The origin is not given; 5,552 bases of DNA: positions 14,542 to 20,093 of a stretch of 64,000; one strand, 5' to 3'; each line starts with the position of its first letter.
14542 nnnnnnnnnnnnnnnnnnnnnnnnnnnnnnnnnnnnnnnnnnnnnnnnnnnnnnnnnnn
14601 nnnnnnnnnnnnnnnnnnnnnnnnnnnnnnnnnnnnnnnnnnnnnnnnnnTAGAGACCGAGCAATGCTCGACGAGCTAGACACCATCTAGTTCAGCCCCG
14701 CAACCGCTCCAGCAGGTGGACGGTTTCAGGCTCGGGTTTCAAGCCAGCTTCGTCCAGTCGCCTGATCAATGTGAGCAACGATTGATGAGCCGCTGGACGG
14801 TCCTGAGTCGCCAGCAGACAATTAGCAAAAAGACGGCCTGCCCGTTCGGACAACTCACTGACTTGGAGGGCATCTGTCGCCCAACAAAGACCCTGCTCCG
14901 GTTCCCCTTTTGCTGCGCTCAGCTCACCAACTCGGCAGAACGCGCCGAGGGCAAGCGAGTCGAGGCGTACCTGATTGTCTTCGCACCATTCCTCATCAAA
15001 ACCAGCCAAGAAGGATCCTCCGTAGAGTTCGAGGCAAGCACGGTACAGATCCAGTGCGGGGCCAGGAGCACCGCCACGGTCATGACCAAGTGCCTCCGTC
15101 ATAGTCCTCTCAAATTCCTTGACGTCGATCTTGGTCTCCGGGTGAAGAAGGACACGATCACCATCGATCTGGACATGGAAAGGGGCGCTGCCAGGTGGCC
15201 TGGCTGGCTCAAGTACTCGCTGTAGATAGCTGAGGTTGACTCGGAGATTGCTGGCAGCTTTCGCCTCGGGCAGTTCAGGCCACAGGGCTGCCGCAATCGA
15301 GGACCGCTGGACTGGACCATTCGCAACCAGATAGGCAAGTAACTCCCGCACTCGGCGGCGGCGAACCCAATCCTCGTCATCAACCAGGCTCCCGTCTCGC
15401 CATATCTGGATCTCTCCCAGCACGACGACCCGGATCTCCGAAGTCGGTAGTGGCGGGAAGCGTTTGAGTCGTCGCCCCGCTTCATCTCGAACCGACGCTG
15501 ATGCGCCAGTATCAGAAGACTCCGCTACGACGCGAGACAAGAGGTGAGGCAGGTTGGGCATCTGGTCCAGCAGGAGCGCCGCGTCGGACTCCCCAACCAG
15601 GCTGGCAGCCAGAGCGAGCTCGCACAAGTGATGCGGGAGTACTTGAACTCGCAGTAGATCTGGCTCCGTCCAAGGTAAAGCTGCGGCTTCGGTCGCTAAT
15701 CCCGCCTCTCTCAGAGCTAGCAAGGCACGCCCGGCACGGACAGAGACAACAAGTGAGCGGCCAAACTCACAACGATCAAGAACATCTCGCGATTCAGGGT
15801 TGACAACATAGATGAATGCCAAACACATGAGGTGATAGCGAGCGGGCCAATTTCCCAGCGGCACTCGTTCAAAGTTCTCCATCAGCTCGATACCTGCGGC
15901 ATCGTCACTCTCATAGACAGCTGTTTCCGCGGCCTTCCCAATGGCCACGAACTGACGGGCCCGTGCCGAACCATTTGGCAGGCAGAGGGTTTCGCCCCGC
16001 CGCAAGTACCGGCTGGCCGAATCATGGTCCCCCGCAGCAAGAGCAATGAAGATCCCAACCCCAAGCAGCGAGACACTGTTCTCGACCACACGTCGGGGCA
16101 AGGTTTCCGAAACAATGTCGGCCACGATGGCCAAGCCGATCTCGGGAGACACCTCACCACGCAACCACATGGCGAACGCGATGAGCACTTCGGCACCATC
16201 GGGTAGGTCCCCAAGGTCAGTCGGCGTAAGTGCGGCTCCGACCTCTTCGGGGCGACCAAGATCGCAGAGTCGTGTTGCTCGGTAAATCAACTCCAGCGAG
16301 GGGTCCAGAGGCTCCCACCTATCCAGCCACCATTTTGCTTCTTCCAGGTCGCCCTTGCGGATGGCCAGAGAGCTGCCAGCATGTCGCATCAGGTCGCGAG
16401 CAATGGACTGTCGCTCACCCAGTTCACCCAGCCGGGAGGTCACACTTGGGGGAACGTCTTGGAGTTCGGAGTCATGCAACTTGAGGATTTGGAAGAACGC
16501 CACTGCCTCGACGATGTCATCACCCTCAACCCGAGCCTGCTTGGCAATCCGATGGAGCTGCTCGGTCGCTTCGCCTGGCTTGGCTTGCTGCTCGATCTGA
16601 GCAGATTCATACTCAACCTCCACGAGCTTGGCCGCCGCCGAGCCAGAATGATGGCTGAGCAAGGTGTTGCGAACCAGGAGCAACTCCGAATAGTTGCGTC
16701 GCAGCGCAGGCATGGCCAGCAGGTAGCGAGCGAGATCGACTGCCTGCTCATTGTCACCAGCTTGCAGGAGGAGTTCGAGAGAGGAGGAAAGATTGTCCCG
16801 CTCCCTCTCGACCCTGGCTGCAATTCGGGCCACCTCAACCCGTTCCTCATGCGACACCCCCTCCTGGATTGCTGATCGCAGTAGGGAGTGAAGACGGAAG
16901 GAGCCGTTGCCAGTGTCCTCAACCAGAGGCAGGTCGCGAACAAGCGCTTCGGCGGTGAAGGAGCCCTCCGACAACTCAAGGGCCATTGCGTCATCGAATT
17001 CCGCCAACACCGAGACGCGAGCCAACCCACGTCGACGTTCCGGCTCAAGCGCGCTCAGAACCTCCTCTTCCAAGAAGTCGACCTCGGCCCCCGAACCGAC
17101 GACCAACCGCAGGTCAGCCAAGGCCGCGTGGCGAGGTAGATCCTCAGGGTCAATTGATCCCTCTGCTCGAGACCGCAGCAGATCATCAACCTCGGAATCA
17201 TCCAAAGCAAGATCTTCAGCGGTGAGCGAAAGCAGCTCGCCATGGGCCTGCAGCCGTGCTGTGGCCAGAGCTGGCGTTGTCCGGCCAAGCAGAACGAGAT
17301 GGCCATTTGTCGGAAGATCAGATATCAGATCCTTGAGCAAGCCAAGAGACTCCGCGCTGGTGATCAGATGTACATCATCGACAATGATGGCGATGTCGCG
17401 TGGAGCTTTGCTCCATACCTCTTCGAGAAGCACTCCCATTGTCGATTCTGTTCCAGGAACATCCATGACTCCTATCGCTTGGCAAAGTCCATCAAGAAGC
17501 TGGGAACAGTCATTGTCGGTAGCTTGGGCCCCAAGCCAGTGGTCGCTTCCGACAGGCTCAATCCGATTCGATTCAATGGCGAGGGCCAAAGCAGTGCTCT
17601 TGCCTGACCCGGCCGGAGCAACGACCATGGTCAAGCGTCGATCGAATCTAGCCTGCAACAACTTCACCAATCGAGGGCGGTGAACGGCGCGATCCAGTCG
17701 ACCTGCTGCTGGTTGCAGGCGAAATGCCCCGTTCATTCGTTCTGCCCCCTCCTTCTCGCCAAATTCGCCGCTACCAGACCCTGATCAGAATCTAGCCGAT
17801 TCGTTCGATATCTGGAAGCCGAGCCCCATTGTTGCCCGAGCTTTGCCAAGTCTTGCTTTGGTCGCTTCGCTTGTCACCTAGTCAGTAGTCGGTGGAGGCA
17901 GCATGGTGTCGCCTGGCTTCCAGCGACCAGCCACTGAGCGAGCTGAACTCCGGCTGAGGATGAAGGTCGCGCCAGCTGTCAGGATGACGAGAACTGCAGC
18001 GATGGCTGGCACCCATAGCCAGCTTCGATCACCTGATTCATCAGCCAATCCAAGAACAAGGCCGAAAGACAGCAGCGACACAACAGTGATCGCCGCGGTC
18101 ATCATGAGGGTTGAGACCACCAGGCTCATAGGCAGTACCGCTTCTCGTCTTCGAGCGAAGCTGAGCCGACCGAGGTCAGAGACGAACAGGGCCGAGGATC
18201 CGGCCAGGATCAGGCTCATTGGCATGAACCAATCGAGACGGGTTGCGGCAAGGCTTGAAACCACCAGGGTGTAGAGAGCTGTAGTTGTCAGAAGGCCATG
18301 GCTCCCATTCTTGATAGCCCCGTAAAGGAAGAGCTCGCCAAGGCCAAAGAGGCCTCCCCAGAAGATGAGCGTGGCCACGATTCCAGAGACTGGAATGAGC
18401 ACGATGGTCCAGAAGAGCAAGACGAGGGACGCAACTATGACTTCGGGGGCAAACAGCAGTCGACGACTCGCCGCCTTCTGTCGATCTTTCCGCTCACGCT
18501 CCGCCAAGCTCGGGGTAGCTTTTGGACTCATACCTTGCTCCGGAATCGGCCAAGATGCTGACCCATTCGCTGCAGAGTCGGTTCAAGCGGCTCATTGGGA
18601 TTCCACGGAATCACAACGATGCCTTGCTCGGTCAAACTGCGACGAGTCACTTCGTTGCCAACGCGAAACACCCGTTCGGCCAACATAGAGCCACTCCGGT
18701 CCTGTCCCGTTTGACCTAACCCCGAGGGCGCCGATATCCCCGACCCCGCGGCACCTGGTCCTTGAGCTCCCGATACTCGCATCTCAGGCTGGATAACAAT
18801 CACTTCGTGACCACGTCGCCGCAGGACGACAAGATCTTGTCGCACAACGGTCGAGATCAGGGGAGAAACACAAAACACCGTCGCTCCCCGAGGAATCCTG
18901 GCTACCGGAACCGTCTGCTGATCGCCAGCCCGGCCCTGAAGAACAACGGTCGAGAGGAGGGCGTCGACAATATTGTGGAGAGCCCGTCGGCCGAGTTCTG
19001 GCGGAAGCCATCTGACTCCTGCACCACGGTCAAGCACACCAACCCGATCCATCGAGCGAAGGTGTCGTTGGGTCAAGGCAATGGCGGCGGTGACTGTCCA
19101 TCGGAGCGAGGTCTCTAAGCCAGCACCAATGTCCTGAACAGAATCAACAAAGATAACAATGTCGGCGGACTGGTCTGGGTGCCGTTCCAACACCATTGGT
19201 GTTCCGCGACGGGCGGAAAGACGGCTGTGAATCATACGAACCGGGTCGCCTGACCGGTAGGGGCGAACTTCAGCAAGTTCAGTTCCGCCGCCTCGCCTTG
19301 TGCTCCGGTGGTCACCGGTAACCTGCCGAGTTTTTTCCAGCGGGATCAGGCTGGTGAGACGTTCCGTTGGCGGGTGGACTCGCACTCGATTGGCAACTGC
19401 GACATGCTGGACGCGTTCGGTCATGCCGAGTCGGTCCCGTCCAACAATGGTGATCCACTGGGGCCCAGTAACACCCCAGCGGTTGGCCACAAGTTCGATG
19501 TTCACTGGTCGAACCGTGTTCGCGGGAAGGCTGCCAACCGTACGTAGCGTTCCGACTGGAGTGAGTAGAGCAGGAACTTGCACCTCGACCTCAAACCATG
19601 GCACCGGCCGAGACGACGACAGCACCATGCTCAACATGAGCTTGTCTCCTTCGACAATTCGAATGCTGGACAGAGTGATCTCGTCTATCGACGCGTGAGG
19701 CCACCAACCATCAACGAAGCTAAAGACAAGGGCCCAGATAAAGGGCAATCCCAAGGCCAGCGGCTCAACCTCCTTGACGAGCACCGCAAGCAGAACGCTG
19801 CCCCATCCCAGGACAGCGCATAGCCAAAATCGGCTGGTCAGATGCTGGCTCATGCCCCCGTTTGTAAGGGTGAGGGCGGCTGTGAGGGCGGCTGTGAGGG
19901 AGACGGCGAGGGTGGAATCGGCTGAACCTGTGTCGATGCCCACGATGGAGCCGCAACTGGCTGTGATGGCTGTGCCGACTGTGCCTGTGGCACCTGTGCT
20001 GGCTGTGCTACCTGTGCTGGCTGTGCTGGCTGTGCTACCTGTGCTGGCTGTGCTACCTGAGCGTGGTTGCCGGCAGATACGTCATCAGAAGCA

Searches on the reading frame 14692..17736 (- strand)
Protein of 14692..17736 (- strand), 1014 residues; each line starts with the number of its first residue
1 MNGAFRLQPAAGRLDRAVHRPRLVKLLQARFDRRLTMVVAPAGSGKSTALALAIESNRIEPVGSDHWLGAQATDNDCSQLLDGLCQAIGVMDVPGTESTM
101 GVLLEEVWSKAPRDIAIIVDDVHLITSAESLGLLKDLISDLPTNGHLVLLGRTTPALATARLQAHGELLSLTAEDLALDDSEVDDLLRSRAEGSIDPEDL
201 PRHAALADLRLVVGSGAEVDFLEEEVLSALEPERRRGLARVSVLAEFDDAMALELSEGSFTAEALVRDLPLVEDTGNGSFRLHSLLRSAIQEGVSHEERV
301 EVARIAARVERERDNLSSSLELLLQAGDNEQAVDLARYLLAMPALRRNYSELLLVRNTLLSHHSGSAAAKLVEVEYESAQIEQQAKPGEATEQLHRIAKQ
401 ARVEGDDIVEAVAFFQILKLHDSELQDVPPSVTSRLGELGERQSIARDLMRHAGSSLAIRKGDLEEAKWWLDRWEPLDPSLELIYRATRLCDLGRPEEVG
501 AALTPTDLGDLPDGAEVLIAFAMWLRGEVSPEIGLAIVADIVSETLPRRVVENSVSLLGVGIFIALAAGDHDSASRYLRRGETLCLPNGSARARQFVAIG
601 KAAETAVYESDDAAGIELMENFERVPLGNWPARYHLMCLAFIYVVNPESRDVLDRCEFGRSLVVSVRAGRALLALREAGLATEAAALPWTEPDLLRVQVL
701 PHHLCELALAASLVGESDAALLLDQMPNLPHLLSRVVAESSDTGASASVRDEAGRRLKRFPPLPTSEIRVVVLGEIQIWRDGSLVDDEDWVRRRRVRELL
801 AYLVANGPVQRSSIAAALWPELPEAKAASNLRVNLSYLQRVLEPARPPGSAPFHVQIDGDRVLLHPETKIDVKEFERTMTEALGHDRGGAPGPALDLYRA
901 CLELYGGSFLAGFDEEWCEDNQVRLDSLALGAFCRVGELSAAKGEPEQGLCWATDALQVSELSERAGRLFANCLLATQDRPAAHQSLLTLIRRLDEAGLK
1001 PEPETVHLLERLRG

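Call 50: search_protein_families(library=pfam, proteins=[window:14692-17736:-], max_evalue=0.00001)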
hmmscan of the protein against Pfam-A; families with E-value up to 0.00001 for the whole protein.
window:14692-17736:- (1014 aa): 2 families
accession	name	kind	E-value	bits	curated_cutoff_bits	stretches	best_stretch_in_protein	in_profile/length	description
PF03704.23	BTAD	-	3.5e-14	53.8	22.1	1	870-1013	1-146/146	Bacterial transcriptional activator domain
PF13401.12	AAA_22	-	2.2e-08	34.9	27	1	31-151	3-122/130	AAA domain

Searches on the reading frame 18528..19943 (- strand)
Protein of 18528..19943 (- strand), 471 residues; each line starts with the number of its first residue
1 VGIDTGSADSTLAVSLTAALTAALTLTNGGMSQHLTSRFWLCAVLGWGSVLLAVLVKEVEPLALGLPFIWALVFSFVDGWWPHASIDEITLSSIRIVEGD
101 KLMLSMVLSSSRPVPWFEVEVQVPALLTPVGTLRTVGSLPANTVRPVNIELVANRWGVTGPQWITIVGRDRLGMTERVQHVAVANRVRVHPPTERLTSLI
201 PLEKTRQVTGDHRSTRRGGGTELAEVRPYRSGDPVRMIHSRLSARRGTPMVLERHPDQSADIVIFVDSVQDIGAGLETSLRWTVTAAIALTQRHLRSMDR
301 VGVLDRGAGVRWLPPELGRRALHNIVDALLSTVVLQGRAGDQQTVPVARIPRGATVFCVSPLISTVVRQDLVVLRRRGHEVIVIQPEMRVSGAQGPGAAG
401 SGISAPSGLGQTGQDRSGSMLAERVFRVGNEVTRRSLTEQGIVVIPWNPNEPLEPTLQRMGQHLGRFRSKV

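Call 50: search_protein_families(library=pfam, proteins=[window:18528-19943:-], max_evalue=0.00001)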
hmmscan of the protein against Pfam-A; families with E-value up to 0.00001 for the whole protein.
window:18528-19943:- (471 aa): 1 family
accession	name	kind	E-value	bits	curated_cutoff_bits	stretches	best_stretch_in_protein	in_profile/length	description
PF01882.25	DUF58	-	1e-12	48.2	23.4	1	225-384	1-166/216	Protein of unknown function DUF58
